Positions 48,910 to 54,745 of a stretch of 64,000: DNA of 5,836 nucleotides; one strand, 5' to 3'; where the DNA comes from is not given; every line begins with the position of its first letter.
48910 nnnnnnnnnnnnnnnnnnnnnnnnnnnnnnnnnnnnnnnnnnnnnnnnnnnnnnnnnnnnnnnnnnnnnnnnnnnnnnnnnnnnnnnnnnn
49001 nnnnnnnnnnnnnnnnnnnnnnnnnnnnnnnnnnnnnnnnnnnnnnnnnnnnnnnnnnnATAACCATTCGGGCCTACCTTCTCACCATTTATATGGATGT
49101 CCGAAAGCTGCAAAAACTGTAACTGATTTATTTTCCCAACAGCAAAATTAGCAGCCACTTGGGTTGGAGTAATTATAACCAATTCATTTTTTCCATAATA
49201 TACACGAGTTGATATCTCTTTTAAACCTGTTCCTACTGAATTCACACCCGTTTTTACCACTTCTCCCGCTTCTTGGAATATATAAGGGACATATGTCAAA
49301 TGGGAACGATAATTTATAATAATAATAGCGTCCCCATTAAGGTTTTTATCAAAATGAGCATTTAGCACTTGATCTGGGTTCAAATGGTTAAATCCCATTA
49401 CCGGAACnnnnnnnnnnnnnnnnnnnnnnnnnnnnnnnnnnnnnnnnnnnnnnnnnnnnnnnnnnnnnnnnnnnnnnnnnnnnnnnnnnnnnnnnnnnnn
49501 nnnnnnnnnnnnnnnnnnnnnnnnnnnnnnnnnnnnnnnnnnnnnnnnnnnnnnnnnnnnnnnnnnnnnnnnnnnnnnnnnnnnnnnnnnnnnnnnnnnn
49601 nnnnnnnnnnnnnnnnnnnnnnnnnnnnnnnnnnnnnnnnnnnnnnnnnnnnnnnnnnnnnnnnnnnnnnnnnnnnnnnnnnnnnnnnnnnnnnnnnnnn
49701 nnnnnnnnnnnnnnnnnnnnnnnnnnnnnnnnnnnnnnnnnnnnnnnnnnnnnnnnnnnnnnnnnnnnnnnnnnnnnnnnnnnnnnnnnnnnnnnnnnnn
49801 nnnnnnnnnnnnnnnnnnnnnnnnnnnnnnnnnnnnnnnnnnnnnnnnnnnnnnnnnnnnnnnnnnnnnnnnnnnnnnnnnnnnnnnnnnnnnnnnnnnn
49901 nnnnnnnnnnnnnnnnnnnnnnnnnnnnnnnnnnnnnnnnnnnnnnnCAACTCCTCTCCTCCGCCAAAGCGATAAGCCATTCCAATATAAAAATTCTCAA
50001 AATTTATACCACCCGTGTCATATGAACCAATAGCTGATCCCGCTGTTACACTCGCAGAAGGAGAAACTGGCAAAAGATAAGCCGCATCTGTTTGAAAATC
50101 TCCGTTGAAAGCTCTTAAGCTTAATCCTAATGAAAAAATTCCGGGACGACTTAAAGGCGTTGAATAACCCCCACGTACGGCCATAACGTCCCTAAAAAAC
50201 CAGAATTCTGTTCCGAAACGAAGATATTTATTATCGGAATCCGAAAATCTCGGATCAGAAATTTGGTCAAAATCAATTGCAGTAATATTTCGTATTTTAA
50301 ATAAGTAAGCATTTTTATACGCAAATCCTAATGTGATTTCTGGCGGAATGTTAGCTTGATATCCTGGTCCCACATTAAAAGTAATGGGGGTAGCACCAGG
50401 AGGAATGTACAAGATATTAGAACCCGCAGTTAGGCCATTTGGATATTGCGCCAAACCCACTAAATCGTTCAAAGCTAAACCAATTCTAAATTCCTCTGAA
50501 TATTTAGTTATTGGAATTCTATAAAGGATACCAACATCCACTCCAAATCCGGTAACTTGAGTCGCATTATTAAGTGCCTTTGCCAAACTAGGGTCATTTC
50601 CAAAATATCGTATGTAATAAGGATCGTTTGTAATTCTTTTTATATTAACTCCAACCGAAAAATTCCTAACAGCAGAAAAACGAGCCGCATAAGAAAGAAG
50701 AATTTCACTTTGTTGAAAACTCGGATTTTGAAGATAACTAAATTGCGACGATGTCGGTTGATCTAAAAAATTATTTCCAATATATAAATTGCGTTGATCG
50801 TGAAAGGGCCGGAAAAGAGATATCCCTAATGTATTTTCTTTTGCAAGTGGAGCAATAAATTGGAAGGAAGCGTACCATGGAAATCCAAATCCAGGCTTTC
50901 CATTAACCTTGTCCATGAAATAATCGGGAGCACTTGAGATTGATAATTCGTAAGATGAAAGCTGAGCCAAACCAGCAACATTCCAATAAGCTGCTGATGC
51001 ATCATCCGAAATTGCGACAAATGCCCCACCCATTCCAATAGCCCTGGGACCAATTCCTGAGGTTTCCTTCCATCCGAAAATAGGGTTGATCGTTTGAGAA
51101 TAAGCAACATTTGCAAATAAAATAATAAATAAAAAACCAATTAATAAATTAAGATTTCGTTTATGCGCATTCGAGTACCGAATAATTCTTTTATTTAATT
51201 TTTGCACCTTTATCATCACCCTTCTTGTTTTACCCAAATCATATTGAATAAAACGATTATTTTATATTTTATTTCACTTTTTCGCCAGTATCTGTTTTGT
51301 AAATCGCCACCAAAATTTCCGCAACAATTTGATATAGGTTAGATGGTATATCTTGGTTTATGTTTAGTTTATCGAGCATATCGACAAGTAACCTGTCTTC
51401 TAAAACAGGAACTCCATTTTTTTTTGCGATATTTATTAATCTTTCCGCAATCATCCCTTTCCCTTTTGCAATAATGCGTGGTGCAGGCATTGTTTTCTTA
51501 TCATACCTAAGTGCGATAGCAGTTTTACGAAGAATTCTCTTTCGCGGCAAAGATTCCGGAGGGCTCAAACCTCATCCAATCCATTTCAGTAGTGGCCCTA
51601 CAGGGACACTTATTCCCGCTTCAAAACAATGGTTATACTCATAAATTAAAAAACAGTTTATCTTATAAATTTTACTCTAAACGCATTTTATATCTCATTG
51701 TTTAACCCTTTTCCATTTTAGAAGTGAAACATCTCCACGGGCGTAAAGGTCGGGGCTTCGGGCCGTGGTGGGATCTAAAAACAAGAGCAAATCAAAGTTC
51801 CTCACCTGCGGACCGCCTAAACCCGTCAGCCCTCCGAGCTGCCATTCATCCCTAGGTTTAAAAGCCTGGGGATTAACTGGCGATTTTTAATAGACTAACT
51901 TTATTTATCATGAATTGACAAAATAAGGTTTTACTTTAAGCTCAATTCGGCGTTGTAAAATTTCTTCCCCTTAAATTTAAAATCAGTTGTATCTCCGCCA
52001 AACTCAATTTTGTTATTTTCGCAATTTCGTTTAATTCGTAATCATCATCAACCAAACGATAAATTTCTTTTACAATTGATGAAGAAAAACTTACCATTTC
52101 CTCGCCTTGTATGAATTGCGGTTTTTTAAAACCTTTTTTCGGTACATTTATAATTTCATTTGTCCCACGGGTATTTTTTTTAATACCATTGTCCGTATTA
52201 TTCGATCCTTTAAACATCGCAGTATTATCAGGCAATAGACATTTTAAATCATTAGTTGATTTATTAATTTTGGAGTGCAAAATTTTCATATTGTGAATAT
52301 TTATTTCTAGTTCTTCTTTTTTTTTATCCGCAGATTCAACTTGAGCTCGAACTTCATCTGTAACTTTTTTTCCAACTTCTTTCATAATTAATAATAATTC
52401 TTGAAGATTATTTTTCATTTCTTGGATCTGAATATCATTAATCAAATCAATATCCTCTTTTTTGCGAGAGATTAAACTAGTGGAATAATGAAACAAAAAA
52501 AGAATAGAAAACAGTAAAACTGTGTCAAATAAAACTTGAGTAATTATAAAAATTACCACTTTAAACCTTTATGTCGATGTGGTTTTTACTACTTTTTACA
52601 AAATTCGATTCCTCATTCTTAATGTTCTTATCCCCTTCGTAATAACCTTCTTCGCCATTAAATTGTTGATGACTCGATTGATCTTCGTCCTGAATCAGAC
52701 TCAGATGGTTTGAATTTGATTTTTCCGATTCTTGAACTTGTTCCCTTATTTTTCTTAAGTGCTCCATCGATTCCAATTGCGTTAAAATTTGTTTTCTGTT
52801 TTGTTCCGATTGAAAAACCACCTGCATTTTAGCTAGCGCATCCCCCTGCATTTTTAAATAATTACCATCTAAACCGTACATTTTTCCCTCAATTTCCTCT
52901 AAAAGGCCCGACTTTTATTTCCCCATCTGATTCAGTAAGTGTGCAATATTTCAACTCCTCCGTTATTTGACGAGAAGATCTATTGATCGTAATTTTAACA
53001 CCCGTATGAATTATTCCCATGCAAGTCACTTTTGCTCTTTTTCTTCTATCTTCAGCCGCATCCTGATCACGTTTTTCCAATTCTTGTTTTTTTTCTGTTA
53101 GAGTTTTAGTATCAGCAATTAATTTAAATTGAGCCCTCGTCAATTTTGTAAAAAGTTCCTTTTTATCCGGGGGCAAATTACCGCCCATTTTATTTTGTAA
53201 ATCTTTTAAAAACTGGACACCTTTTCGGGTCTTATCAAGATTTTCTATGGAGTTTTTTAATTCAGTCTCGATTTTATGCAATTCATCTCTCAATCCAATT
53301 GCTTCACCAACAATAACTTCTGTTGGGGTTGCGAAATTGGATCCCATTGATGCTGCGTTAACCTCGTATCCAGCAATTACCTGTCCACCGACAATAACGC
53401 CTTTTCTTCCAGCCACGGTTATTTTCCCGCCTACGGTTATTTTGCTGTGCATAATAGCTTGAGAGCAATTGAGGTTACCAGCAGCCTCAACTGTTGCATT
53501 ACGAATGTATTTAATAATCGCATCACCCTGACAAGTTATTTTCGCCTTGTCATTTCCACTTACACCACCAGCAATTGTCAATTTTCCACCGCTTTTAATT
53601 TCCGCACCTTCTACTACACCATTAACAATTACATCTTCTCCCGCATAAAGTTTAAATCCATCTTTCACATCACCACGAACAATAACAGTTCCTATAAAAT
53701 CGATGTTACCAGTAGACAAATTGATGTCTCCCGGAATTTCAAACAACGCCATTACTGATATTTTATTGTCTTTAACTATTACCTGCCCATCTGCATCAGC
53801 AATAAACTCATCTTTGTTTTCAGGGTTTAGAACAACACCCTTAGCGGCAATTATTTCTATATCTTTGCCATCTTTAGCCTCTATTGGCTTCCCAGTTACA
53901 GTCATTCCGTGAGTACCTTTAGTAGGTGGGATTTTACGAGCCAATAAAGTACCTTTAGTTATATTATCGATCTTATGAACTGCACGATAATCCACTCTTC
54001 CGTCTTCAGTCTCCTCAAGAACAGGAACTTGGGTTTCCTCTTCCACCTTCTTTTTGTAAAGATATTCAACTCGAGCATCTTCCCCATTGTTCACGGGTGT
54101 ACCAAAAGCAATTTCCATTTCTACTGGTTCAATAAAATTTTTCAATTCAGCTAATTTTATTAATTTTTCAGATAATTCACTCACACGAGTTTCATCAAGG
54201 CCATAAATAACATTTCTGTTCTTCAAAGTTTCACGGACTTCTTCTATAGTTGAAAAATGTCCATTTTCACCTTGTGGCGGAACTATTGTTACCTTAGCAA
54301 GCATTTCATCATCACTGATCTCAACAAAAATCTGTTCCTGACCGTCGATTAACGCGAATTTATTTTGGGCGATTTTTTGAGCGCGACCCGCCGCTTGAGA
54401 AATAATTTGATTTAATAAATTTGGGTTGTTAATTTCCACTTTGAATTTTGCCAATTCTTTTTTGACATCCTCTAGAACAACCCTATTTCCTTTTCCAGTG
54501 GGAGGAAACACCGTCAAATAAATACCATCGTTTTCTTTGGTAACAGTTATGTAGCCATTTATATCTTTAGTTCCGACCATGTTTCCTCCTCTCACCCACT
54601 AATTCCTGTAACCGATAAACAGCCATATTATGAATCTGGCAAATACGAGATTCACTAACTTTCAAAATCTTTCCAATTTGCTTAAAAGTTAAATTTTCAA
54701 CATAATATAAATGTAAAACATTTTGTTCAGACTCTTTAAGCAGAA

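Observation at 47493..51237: PorV-like (T9SS shuttle family) outer-membrane barrels, one fused to Fn3 domains, co-transcribed inside the flagellar rod/ring operon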

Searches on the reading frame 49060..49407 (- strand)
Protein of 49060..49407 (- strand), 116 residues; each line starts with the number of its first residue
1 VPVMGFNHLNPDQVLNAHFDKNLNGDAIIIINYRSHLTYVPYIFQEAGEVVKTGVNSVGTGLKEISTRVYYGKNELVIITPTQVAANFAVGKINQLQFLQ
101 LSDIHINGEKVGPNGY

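Call 41: search_protein_families(library=pfam, proteins=[window:49060-49407:-], max_evalue=5)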
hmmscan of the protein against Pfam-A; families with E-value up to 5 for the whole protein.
window:49060-49407:- (116 aa): 0 families

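Call 56: search_solved_structures(query=A4, max_evalue=10, show_alignments=2)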
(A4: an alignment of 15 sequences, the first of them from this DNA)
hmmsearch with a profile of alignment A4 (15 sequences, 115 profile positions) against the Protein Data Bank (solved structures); distinct sequences matched with E-value up to 10: 8.
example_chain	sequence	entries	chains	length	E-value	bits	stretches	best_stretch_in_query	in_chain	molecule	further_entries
2fon_A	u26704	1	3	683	0.087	16.2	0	15-45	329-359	peroxisomal acyl-CoA oxidase 1A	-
2nn4_A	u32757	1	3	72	0.2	15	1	60-103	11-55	Hypothetical protein yqgQ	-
1rwb_A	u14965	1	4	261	0.57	13.6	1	23-62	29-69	Glucose 1-dehydrogenase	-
1gco_A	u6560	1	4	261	0.57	13.6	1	23-62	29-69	GLUCOSE DEHYDROGENASE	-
1g6k_A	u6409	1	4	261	0.57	13.6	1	23-62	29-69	GLUCOSE 1-DEHYDROGENASE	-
1gee_A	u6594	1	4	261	0.58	13.5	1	23-62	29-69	GLUCOSE 1-DEHYDROGENASE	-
1i0r_A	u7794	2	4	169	0.64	13.4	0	18-54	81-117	CONSERVED HYPOTHETICAL PROTEIN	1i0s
7pkw_A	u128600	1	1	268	1.9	11.9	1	11-59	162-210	Putative transfer protein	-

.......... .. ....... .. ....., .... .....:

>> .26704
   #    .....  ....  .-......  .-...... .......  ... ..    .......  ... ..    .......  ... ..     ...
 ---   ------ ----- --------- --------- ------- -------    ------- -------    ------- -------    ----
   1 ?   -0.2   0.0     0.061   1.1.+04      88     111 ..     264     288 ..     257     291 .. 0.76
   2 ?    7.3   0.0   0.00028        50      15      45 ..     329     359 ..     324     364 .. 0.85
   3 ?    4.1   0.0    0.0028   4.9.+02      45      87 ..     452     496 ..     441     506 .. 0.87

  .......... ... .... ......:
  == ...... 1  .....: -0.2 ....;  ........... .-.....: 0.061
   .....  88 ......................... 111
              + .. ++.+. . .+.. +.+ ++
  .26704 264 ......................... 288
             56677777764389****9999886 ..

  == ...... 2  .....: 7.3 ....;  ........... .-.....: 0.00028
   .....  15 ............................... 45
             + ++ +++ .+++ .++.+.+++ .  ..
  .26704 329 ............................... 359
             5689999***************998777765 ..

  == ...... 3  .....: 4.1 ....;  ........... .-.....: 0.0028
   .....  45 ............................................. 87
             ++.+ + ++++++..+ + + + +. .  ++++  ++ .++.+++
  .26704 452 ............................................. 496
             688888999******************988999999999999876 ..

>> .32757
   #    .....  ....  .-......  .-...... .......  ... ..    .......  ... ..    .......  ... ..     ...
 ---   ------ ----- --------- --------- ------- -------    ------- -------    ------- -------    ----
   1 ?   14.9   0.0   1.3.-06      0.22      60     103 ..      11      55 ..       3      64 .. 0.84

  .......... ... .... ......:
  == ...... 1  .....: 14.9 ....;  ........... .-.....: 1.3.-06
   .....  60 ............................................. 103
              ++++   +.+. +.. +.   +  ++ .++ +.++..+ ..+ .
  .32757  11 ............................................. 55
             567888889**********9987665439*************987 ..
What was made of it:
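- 49060..49404 (-): PV726 C-terminal alpha/beta domain (residues 612-726; order beta-beta-alpha-beta-beta-alpha-alpha-beta-beta), specific to this family. No Pfam hit and no PDB sequence hit (calls 41, 56).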

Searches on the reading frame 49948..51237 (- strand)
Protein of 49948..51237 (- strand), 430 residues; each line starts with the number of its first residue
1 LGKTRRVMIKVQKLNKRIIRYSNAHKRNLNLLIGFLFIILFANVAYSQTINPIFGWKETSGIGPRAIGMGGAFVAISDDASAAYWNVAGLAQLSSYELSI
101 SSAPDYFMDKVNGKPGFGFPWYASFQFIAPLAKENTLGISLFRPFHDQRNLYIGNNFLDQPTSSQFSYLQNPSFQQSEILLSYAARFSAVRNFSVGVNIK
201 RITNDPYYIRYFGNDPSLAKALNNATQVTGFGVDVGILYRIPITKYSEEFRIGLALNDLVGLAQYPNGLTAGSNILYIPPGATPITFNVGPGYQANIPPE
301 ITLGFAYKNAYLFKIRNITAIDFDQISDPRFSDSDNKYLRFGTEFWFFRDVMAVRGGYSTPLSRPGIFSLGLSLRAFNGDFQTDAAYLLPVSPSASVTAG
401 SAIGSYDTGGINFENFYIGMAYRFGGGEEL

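Call 83: search_protein_families(library=pfam, proteins=[window:49948-51237:-], max_evalue=10)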
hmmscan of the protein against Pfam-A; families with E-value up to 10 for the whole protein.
window:49948-51237:- (430 aa): 4 families
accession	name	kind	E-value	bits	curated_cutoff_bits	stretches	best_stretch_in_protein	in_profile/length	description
PF13729.12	TraF_2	-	6.7e-05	22.7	25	1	166-311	128-256/264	F plasmid transfer operon, TraF, protein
PF03687.19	UPF0164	-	0.0083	15.4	21.4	1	63-99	49-85/325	Uncharacterised protein family (UPF0164)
PF03349.22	Toluene_X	-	0.024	13.6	29.7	1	63-101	22-58/421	Outer membrane protein transport protein (OMPP1/FadL/TodX)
PF01448.29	ELM2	-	0.29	12.5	21.7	1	288-299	2-13/53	ELM2 domain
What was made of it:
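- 50953..51066 (-): PV726 N-terminal hatch motif (residues 58-95, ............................). Weak Toluene_X and UPF0164 matches fall exactly here (call 83).
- On FadL/TodX transporters (Pfam PF03349): 13.6 bits against a cut-off of 29.7, covering residues 63-101 only (call 83).
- The Pfam Toluene_X score is 13.6 bits against a cut-off of 29.7, and covers only the hatch motif (call 83).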

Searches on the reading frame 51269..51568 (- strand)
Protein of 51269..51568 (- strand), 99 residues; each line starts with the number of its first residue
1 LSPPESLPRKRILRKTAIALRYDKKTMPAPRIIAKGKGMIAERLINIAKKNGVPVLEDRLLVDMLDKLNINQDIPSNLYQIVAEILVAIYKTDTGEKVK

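Call 4: search_protein_families(library=pfam, proteins=[window:51269-51568:-], max_evalue=0.01)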
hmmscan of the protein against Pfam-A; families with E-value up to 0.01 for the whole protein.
window:51269-51568:- (99 aa): 1 family
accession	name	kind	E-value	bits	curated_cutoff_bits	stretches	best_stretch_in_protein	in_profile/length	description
PF01312.24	Bac_export_2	-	1.2e-20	74.5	24.4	1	16-88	261-334/335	FlhB HrpN YscU SpaS Family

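Call 5: search_protein_families(library=ncbifam, proteins=[window:51269-51568:-], max_evalue=0.01)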
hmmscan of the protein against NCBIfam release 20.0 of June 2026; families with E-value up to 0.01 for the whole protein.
window:51269-51568:- (99 aa): 8 families
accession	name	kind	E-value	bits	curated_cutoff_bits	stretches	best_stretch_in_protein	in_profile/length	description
TIGR00789.1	flhB_rel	hypoth_equivalog_domain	1.3e-26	92.6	117.35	1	14-93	2-81/84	FlhB-like flagellar biosynthesis protein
TIGR00328.1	flhB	equivalog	1.2e-22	80.6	349.25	1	17-94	268-346/348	flagellar biosynthesis protein FlhB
NF009411.0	PRK12772.1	equivalog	1.2e-19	70.2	739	1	16-92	529-606/610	fused FliR family export protein/FlhB family type III secretion system protein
TIGR01404.2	FlhB_rel_III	equivalog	5.6e-16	58.9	358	1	16-90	264-339/341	type III secretion system export apparatus subunit SctU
NF009364.0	PRK12721.1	equivalog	6.4e-13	48.6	381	1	16-94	266-345/352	EscU/YscU/HrcU family type III secretion system export apparatus switch protein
NF009117.0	PRK12468.1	equivalog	1.6e-12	46.9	712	1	16-92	273-350/386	flagellar biosynthesis protein FlhB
NF004950.0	PRK06298.1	equivalog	1.9e-11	43.7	434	1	15-90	266-342/360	type III secretion system protein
NF009412.0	PRK12773.1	equivalog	2.6e-09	35.9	886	1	16-88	568-641/649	flagellar biosynthesis protein FlhB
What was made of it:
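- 51269..51568 (-): Stand-alone FlhB C-terminal-domain gene (flhB_rel / YlqH-like), immediately upstream of the pair in clades A and A' only. Pfam Bac_export_2 E 1.2e-20; TIGR00789 E 1.3e-26 (calls 4, 5).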

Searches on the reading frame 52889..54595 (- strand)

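Call 4: search_protein_families(library=pfam, proteins=[window:52889-54595:-], max_evalue=0.01)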
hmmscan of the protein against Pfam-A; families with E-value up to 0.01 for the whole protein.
window:52889-54595:- (568 aa): 3 families
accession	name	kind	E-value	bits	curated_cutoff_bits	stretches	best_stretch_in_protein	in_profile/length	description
PF03961.19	FapA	-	2.2e-66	224.7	31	1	285-560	3-272/272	Flagellar Assembly Protein A beta solenoid domain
PF20250.3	FapA_N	-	4e-47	160.3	27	1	91-277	3-178/178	Flagellar Assembly Protein A N-terminal region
PF03775.22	MinC_C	-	0.0054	17.1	33.2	1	305-355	1-60/102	Septum formation inhibitor MinC, C-terminal domain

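Call 5: search_protein_families(library=ncbifam, proteins=[window:52889-54595:-], max_evalue=0.01)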
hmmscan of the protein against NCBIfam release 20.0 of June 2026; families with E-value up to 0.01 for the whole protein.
window:52889-54595:- (568 aa): 0 families
